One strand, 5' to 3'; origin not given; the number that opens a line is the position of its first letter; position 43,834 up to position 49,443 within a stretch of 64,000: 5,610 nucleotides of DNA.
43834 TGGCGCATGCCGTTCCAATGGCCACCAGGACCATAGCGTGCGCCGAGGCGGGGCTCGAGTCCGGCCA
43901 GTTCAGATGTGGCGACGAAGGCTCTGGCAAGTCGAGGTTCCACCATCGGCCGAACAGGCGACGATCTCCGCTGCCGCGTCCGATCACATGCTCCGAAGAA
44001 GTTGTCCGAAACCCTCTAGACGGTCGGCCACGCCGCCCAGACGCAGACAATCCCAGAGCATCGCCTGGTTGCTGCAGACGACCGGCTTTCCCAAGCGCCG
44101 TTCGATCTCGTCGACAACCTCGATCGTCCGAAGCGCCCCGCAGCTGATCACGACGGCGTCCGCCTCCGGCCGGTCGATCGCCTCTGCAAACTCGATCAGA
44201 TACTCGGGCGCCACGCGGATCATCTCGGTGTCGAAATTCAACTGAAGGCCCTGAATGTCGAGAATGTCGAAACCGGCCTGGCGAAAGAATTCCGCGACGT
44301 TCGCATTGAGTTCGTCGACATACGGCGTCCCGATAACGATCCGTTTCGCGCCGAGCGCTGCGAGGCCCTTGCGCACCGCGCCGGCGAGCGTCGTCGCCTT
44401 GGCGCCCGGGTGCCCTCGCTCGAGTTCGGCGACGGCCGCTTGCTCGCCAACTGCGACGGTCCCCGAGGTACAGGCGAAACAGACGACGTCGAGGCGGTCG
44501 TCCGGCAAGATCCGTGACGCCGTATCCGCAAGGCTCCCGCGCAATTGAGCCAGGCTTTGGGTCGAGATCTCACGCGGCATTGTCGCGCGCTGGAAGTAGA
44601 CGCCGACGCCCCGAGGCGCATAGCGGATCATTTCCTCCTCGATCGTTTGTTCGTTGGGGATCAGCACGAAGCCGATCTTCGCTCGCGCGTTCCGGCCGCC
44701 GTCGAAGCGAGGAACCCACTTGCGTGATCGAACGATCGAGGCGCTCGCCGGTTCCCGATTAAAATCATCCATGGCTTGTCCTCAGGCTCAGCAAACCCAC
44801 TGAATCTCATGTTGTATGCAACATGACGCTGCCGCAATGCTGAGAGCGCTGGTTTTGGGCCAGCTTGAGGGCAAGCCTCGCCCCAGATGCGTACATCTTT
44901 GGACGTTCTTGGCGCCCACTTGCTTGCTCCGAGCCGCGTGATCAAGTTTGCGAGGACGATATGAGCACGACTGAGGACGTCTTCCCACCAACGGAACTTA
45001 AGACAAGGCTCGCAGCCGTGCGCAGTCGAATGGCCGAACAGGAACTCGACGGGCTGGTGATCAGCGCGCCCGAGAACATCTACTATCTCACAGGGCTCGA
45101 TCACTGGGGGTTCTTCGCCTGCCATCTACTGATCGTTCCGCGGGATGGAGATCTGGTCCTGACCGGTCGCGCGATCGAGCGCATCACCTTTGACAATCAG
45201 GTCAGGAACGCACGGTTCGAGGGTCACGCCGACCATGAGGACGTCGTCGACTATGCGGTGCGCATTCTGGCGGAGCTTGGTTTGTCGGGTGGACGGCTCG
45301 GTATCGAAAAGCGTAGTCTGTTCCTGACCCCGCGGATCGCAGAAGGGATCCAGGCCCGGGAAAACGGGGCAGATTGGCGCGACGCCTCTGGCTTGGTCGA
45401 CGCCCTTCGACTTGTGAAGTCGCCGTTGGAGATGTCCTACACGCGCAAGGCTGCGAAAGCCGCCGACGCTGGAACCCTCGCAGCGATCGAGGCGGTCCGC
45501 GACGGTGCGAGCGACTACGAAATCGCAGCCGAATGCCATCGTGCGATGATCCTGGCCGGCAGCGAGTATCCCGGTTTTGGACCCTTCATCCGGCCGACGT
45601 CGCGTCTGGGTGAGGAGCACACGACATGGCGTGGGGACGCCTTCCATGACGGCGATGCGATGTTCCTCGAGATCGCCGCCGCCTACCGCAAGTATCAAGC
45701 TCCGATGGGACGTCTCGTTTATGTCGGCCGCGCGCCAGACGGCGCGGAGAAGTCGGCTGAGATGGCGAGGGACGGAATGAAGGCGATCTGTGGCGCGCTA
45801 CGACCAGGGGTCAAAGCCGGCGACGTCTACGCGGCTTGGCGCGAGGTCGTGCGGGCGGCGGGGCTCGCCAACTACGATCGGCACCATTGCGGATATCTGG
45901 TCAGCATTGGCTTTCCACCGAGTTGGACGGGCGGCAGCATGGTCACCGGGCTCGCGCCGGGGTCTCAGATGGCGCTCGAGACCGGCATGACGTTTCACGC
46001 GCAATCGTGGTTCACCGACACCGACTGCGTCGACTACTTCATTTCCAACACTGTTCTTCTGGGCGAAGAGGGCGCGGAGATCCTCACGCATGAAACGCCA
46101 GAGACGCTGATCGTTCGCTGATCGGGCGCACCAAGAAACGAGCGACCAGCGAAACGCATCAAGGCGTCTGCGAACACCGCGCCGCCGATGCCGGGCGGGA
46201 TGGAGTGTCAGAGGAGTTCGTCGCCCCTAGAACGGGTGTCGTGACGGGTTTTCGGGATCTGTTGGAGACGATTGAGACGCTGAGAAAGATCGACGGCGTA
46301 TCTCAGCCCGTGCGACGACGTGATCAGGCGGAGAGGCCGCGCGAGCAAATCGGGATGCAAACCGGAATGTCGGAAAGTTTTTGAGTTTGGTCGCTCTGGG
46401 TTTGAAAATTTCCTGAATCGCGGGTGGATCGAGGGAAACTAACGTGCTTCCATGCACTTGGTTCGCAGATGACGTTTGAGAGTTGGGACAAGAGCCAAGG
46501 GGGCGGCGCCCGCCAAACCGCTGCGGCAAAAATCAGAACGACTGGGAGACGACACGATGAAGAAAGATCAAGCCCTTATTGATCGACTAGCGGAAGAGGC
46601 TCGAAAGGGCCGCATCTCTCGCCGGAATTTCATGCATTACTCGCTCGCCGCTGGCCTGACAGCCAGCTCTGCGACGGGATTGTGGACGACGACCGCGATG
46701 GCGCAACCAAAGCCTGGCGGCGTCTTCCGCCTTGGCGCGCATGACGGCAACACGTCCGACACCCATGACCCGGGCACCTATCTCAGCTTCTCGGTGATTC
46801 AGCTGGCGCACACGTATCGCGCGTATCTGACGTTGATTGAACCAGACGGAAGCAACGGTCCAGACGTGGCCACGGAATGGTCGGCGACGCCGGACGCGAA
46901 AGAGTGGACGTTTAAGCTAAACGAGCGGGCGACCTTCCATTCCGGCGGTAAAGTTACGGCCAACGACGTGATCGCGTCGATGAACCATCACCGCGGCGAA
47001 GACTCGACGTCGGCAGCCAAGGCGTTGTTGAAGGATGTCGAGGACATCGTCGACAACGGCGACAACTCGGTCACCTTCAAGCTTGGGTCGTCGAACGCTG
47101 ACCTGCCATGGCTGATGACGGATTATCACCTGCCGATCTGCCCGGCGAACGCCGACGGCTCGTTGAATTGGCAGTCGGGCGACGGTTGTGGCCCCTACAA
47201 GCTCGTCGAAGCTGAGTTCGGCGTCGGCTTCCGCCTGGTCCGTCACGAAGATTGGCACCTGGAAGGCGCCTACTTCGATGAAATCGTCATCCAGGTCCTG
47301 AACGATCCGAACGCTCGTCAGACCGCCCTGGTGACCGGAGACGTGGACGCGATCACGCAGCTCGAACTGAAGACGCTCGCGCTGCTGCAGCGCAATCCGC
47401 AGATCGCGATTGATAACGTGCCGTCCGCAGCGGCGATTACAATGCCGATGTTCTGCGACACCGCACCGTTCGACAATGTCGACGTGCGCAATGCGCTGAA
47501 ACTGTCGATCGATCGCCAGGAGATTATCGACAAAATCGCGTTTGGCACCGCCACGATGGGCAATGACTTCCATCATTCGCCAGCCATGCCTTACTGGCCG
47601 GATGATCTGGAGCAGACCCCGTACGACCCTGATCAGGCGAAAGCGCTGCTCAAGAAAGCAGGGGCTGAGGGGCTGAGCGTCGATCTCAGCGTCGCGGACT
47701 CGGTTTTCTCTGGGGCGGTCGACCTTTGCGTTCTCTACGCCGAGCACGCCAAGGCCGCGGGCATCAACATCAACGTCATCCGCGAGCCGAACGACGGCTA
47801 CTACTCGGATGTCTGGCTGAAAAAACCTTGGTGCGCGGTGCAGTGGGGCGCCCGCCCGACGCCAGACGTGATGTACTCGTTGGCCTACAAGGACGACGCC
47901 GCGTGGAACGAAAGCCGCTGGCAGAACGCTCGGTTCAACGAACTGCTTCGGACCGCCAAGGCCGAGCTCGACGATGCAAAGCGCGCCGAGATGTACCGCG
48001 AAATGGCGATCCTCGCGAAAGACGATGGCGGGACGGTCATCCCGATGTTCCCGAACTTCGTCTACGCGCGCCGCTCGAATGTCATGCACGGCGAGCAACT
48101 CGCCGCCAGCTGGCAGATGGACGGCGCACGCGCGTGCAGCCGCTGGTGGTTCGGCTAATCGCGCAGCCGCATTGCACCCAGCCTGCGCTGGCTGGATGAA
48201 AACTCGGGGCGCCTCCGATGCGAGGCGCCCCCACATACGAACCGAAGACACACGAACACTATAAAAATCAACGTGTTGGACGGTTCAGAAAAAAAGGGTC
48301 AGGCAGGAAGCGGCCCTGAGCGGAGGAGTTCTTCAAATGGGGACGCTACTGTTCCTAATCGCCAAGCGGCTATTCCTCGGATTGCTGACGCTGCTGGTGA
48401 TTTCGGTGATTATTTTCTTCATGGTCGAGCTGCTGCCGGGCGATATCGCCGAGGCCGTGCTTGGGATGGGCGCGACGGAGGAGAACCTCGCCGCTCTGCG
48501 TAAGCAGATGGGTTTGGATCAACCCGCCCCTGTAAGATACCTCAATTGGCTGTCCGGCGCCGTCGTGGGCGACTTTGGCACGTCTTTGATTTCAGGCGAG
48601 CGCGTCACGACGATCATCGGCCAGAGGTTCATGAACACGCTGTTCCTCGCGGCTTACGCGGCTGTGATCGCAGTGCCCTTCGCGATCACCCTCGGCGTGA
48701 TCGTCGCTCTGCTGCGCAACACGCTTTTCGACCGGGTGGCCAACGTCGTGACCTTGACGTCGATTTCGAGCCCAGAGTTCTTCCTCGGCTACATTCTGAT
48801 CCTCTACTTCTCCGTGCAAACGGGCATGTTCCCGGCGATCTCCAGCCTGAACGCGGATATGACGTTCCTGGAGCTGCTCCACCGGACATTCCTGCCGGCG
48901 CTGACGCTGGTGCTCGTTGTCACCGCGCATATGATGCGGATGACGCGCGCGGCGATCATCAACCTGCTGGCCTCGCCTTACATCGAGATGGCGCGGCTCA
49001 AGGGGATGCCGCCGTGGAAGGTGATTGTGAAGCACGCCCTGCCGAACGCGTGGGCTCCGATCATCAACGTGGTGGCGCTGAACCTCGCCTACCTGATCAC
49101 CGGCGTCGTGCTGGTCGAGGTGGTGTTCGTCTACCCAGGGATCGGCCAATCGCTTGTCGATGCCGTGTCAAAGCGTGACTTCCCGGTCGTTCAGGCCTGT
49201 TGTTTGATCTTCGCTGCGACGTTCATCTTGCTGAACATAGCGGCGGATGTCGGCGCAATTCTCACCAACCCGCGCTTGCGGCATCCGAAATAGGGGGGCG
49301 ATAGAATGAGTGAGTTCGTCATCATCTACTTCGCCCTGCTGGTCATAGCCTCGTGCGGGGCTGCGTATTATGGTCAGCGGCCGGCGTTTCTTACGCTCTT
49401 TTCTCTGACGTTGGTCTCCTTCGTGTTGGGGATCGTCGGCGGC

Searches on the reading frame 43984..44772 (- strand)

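Call 39: search_protein_families(library=pfam, proteins=[window:43984-44772:-])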
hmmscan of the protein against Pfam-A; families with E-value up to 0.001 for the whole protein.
window:43984-44772:- (262 aa): 3 families
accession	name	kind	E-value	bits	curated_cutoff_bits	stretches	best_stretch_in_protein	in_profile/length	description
PF17645.6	Amdase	-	3.2e-29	102.6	25.9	1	112-259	80-228/228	Arylmalonate decarboxylase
PF01177.27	Asp_Glu_race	-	2.6e-05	24.5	31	1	185-240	156-209/211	Asp/Glu/Hydantoin racemase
PF02310.24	B12-binding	-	0.00073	19.8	32.1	0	158-226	19-74/121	B12 binding domain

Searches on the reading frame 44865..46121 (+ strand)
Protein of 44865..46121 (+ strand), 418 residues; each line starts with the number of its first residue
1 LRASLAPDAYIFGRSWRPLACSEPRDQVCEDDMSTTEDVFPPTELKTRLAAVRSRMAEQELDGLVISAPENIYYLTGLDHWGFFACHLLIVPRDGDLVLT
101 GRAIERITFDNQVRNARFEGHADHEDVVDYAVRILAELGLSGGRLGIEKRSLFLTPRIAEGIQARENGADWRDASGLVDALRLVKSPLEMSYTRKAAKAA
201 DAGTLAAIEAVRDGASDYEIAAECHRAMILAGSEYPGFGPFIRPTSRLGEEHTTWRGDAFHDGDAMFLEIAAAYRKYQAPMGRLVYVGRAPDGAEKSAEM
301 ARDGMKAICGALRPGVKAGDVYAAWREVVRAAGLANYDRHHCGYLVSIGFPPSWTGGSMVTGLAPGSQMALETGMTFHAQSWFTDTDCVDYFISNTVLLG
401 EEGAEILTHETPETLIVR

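Call 39: search_protein_families(library=pfam, proteins=[window:44865-46121:+])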
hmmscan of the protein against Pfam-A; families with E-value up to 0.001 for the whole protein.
window:44865-46121:+ (418 aa): 2 families
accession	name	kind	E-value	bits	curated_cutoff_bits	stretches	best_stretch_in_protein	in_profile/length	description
PF00557.29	Peptidase_M24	-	6.3e-27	95.1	23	1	193-398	3-205/208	Metallopeptidase family M24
PF01321.24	Creatinase_N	-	1.7e-17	64.6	22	1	48-184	1-128/128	Creatinase/Prolidase N-terminal domain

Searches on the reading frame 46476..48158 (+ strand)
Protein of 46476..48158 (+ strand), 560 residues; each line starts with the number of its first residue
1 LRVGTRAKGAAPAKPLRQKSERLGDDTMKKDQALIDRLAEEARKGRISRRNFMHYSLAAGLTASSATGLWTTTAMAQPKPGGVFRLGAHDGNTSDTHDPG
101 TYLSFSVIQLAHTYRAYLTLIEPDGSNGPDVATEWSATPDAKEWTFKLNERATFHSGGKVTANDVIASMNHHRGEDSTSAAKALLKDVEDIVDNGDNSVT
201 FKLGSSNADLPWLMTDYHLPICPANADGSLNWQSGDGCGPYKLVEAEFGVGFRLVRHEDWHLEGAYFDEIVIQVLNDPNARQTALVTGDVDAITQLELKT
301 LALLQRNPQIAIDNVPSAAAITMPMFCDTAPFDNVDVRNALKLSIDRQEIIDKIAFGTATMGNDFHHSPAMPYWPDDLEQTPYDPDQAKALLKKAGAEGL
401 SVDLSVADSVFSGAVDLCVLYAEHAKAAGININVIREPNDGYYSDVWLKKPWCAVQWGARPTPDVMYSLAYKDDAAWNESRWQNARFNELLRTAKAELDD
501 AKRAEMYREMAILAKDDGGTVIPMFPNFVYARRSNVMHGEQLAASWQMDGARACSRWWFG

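Call 39: search_protein_families(library=pfam, proteins=[window:46476-48158:+])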
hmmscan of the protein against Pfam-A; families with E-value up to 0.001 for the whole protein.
window:46476-48158:+ (560 aa): 1 family
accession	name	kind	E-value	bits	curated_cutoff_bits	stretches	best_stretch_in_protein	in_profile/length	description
PF00496.27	SBP_bac_5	-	5e-67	227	32.4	1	129-471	4-360/368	Bacterial extracellular solute-binding proteins, family 5 Middle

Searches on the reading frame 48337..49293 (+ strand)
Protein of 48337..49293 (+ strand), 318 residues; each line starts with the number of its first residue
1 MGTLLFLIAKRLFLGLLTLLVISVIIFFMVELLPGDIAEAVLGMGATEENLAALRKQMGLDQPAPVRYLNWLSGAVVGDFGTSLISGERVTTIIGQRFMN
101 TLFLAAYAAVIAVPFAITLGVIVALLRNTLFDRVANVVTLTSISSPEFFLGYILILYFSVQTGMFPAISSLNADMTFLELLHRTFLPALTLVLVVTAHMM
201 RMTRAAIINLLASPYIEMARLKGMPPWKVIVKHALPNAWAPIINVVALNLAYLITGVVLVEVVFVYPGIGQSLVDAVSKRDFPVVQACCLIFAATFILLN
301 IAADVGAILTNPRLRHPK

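Call 39: search_protein_families(library=pfam, proteins=[window:48337-49293:+])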
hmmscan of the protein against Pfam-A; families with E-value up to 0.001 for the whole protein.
window:48337-49293:+ (318 aa): 2 families
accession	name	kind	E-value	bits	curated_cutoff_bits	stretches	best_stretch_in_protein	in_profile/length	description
PF00528.27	BPD_transp_1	-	3.9e-34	118.4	26.4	1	116-315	1-183/184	Binding-protein-dependent transport system inner membrane component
PF19300.4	BPD_transp_1_N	-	1.4e-13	51.5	23.8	1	7-80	4-77/114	Binding-prot-dependent transport system membrane comp, N-term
